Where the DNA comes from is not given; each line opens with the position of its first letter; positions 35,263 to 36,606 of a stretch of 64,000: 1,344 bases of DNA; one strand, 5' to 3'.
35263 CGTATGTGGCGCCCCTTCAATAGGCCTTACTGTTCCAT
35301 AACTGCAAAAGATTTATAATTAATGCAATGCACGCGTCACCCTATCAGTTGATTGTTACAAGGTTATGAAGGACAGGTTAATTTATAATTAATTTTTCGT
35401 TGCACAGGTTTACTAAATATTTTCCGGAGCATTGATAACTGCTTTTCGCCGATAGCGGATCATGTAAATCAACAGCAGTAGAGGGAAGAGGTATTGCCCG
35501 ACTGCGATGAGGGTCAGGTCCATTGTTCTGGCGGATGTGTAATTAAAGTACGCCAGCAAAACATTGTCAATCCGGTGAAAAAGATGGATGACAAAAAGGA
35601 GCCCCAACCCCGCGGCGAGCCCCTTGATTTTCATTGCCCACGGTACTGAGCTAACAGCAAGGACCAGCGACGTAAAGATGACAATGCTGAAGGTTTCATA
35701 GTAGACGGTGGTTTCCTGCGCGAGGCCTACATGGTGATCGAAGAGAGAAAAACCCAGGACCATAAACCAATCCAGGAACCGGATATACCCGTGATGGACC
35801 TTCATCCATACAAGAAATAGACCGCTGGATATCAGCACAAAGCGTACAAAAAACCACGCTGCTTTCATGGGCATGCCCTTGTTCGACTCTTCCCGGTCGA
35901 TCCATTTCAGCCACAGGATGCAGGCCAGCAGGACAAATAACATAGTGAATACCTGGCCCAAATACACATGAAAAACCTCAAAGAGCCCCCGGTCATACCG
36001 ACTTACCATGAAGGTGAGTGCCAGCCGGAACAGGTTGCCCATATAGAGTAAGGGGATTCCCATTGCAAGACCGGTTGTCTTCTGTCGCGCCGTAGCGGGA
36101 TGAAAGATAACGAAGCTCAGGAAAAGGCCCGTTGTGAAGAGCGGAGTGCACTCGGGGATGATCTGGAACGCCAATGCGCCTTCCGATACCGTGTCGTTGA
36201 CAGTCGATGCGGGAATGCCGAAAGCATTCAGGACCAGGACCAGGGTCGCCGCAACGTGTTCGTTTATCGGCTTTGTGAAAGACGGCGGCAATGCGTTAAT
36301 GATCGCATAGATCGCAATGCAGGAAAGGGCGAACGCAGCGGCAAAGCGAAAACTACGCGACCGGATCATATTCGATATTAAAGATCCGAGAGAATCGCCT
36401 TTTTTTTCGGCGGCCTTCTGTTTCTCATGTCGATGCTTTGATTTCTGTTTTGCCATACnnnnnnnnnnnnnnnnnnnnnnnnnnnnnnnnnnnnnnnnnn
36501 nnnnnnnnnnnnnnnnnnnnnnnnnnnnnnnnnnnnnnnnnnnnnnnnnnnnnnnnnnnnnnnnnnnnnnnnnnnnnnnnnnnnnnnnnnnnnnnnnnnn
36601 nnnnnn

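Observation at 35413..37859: Phosphoesterase (PlcN/AcpA family) and exosortase form a two-gene unit with a 3-nt gap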

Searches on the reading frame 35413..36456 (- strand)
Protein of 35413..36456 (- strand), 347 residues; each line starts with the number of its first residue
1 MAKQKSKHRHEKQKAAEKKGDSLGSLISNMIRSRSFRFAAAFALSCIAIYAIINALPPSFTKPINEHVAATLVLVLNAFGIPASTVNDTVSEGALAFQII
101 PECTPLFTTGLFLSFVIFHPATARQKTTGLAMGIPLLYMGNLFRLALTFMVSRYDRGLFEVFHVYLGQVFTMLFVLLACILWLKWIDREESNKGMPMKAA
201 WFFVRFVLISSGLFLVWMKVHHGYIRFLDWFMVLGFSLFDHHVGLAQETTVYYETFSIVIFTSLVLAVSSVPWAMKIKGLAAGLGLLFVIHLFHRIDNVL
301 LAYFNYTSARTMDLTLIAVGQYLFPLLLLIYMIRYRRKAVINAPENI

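Call 3: search_protein_families(library=pfam, proteins=[window:35413-36456:-], max_evalue=0.01)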
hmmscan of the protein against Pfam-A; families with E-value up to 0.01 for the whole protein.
window:35413-36456:- (347 aa): 1 family
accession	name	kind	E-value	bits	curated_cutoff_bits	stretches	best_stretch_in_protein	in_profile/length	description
PF25612.1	DUF7940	-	0.0025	18.8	27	1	31-83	10-58/63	Family of unknown function (DUF7940)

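Call 4: search_protein_families(library=ncbifam, proteins=[window:35413-36456:-], max_evalue=0.01)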
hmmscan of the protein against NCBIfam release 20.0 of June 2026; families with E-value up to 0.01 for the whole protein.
window:35413-36456:- (347 aa): 12 families
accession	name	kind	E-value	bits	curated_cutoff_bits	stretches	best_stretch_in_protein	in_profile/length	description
TIGR04177.1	exosort_XrtH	exception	1.5e-25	90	86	1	37-187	2-156/158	exosortase H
NF046081.1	exosort_XrtX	exception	2.6e-15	56.7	170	1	39-192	11-165/168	exosortase X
TIGR04178.1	exo_archaeo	signature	1.2e-13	51.2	23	1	97-186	1-95/97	exosortase/archaeosortase family protein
TIGR04124.1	archaeo_artE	exception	1.1e-11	45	95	1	41-186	11-151/153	archaeosortase family protein ArtE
TIGR04144.1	archaeo_VPXXXP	exception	2.1e-11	44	150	1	65-184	30-151/156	archaeosortase B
TIGR04125.1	exosort_PGF_TRM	exception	2.9e-08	33.5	75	1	38-160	81-205/271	archaeosortase A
TIGR04128.1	exoso_Fjoh_1448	exception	7.3e-07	29.5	90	1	53-188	30-171/174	exosortase family protein XrtF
TIGR04300.1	exosort_XrtM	exception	3.3e-06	27.6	125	1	90-185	48-140/150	exosortase family protein XrtM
NF046083.1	exosort_XrtY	exception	0.00029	20.8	160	1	72-171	57-158/168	exosortase Y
TIGR04175.1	archaeo_artD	exception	0.00063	19.7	125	1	61-184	20-140/150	archaeosortase D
NF045528.1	heimosortase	equivalog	0.0012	18.9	130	1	94-153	83-142/199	heimdallarchaeosortase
NF033767.0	exosort_XrtS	exception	0.0023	17.9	145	1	121-183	89-152/155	exosortase S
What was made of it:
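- On Exosortase H (TIGR04177): 90.0 against 86, residues 37-187 (call 4). TIGR04178: 51.2 against 23 (call 4).
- Closest known: Exosortase H / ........-CTERM system. Same: The catalytic core matches XrtH best (call 4).
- Checked: The exosortase call is confirmed by TIGR04177 XrtH (90.0 bits against 86) and the exo/archaeosortase signature TIGR04178 (51 against 23) (call 4).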

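Call 10: find_homologous_proteins(query=window:35413-36456:-, max_evalue=0.00001)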
Query window:35413-36456:- (347 aa): 201 proteins with E <= 0.00001 among 8000 candidates; the best 120 are listed.
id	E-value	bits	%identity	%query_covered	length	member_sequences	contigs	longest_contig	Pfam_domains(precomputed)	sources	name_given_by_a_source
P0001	2.1e-213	726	94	100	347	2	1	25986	PF09721.16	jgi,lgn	jgi:exosortase H (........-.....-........)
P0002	3.8e-180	616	79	100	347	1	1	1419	-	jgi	jgi:exosortase H (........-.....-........)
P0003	6.1e-179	612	80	99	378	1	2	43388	-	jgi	jgi:exosortase H (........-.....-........)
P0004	3.1e-176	604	78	100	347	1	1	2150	PF09721.16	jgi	jgi:exosortase H (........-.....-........)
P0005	3.9e-174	597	78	100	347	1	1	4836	PF09721.16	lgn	-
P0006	2.5e-173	594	78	100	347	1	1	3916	PF09721.16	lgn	-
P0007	3.6e-173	593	77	100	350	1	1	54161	PF09721.16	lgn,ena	-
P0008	4.5e-166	570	76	97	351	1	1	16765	PF09721.16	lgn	-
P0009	5.2e-165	567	75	100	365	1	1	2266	-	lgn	-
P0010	4.2e-162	557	72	99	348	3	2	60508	-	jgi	-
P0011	4.9e-161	554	73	97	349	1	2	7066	-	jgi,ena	-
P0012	2.4e-159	548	73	97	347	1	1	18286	PF09721.16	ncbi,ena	-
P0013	9.6e-159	546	71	100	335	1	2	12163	PF09721.16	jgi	jgi:exosortase H (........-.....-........)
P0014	9.0e-154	530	69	100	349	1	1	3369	-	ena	-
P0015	7.5e-152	523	69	99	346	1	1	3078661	PF09721.16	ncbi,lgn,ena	-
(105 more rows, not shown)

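Call 13: find_related_loci(query=A1, collection=genome_contigs, flank=10000)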
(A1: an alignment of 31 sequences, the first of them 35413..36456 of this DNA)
Query A1 (347 aa) in genome_contigs; peptide patterns used: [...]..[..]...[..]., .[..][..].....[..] (x = any residue, [..] = any of these).
98 stretches matched a pattern; 33 encode a relative of the query (tblastn E <= 1e-3); 32 distinct loci.
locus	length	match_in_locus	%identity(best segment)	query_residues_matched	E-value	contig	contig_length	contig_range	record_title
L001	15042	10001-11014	73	1-338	4e-167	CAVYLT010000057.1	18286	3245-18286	MAG: Nitrospirota bacterium isolate MFD01299.bin.2.211 genome assembly, contig: contig_35027, whole genome shotgun seque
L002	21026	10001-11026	69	1-342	5e-161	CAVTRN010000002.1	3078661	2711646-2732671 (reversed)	MAG: Nitrospirota bacterium isolate MFD09567.bin.1.28 genome assembly, contig: contig_51523, whole genome shotgun sequen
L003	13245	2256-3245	62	5-334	4e-138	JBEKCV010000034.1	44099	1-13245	MAG: Thermodesulfovibrionales bacterium isolate SPRUCE 168 SPRUCE_168_34, whole genome shotgun sequence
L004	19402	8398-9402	62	1-330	4e-136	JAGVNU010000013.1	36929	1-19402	MAG: Thermodesulfovibrionia bacterium isolate DeMMO3_26 c_000000026616, whole genome shotgun sequence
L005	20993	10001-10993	62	2-332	1e-134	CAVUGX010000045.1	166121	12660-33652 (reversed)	MAG: uncultured delta proteobacterium isolate MFD02138.bin.2.27 genome assembly, contig: contig_39493, whole genome shot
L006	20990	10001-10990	62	5-333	3e-134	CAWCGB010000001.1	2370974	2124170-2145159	MAG: uncultured delta proteobacterium isolate MFD01231.bin.2.77 genome assembly, contig: contig_11470, whole genome shot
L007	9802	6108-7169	60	1-347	1e-133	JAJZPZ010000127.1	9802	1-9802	MAG: Nitrospirae bacterium isolate SKS1.bin28 NODE_12209_length_9802_cov_1.924651, whole genome shotgun sequence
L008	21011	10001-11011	58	1-337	1e-124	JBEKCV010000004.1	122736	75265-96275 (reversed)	MAG: Thermodesulfovibrionales bacterium isolate SPRUCE 168 SPRUCE_168_4, whole genome shotgun sequence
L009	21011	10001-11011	57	1-334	2e-124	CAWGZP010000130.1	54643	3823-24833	MAG: uncultured delta proteobacterium isolate MFD02138.bin.2.17 genome assembly, contig: contig_18440, whole genome shot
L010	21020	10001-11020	56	1-338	7e-124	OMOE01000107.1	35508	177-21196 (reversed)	Syntrophobacter sp. SbD1 strain Peat soil MAG SbD1 genome assembly, contig: SBDP1_Contig_30, whole genome shotgun sequen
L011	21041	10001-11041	56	1-346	3e-122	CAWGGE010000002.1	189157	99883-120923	MAG: uncultured delta proteobacterium isolate MFD01828.bin.2.72 genome assembly, contig: contig_17035, whole genome shot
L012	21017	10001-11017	56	1-337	7e-121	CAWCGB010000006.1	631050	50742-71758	MAG: uncultured delta proteobacterium isolate MFD01231.bin.2.77 genome assembly, contig: contig_17468, whole genome shot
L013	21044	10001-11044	57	1-346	5e-120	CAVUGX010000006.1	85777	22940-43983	MAG: uncultured delta proteobacterium isolate MFD02138.bin.2.27 genome assembly, contig: contig_13183, whole genome shot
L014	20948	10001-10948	59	13-328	7e-120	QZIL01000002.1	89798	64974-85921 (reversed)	MAG: Nitrospiraceae bacterium isolate SURF_66 Ga0104751_1000220, whole genome shotgun sequence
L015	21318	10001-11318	58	1-346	3e-119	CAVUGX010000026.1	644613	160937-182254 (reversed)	MAG: uncultured delta proteobacterium isolate MFD02138.bin.2.27 genome assembly, contig: contig_2297, whole genome shotg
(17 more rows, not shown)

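Call 16: find_encoding_contigs(protein=P0001, flank=10000, max_places=3)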
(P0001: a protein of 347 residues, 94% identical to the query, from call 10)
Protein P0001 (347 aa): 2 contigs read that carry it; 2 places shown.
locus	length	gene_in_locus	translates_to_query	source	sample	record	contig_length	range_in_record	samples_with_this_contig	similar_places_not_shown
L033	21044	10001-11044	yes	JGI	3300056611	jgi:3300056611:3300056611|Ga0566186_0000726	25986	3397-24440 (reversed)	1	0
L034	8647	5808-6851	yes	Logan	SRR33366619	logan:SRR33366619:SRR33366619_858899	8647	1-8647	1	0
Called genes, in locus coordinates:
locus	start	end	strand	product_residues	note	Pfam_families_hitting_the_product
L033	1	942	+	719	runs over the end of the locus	PF00149:Metallophos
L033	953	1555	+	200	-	-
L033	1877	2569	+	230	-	PF00932:LTD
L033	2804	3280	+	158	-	PF00072:Response_reg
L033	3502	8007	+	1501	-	PF18998:Flg_new_2, PF00149:Metallophos (weak), PF02872:5_nucleotid_C, PF24517:CBM96, PF18887:MBG_3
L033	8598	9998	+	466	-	PF04185:Phosphoesterase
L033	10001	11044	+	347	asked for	PF09721:Exosortase_EpsH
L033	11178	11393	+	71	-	-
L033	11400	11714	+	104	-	PF16826:DUF5076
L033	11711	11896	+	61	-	-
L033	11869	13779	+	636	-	PF00082:Peptidase_S8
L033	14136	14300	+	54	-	-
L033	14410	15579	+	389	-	-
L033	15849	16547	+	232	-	-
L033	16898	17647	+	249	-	-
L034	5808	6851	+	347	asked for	PF09721:Exosortase_EpsH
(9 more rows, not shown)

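Call 17: find_encoding_contigs(protein=P0003, flank=10000, max_places=3)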
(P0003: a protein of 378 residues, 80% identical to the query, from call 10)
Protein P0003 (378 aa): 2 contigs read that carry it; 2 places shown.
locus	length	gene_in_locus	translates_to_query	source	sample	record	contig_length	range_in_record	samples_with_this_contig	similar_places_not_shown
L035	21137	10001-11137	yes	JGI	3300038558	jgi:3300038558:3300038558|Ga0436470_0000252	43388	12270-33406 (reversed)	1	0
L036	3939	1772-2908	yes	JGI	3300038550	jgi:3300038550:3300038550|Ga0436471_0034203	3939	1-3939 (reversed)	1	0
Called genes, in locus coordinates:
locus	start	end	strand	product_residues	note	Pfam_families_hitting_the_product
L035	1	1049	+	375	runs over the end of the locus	-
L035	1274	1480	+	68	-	-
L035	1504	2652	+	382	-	PF04055:Radical_SAM, PF13353:Fer4_12 (weak)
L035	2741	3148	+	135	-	PF01814:Hemerythrin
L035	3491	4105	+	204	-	-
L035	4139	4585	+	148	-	-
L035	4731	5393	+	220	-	-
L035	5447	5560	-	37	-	-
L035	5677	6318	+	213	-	-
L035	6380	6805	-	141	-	-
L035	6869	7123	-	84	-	-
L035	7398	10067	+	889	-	PF09286:Pro-kuma_activ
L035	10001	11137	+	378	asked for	-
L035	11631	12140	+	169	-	PF02357:NusG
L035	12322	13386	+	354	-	-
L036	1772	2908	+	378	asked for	-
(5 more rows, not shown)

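Call 18: find_encoding_contigs(protein=P0007, flank=10000, max_places=3)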
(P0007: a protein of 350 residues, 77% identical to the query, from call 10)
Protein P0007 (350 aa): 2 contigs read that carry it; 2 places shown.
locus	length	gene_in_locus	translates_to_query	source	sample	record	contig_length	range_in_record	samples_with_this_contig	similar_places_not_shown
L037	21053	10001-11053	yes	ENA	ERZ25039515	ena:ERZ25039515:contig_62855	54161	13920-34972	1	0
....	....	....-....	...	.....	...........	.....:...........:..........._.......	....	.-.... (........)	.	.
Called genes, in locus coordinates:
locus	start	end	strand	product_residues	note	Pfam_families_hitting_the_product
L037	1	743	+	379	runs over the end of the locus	PF07907:YibE_F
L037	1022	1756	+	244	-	PF13313:DUF4082 (weak)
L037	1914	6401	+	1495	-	PF18998:Flg_new_2, PF02872:5_nucleotid_C, PF24517:CBM96, PF18887:MBG_3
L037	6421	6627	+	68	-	-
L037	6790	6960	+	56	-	PF13384:HTH_23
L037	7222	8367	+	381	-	-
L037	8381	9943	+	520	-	-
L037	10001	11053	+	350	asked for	PF09721:Exosortase_EpsH (weak)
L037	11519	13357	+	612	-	PF00082:Peptidase_S8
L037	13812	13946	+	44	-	-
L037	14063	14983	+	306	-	-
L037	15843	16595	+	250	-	-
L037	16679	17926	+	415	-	PF12849:PBP_like_2 (weak)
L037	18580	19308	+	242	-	-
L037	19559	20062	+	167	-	PF02357:NusG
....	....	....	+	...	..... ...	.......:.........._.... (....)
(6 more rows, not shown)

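Call 49: predict_structure(alignment_id=A1)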
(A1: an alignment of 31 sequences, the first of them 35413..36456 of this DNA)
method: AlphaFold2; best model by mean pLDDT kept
length: 347 residues; sequences in the alignment: 31
mean_pLDDT: 77.0   pTM: 0.69
mean pLDDT of the five models: 77.0, 75.5, 74.0, 73.8, 65.7
residues with pLDDT >= 90: 47; 70-90: 209; 50-70: 60; < 50: 31
segments of 3 or more residues with pLDDT < 50: 1-6, 10-21, 190-193, 342-347
pLDDT, mean of each block of 10 residues (from residue 1): 47 46 52 65 80 84 91 94 92 87 81 83 85 87 90 85 81 80 67 60 88 89 88 87 66 80 85 86 88 83 69 64 71 64 42
secondary structure, 60 per line:
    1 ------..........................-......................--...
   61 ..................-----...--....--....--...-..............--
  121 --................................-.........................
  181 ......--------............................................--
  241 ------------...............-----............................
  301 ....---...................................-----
elements in order: H7-32 H34-55 H58-78 E84-86 E89-92 E95-98 H105-118 H123-154 H156-186 H195-238 H253-267 H273-304 H308-342
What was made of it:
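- Tried and rejected: The AlphaFold2 model has mean pLDDT 77 (call 49).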
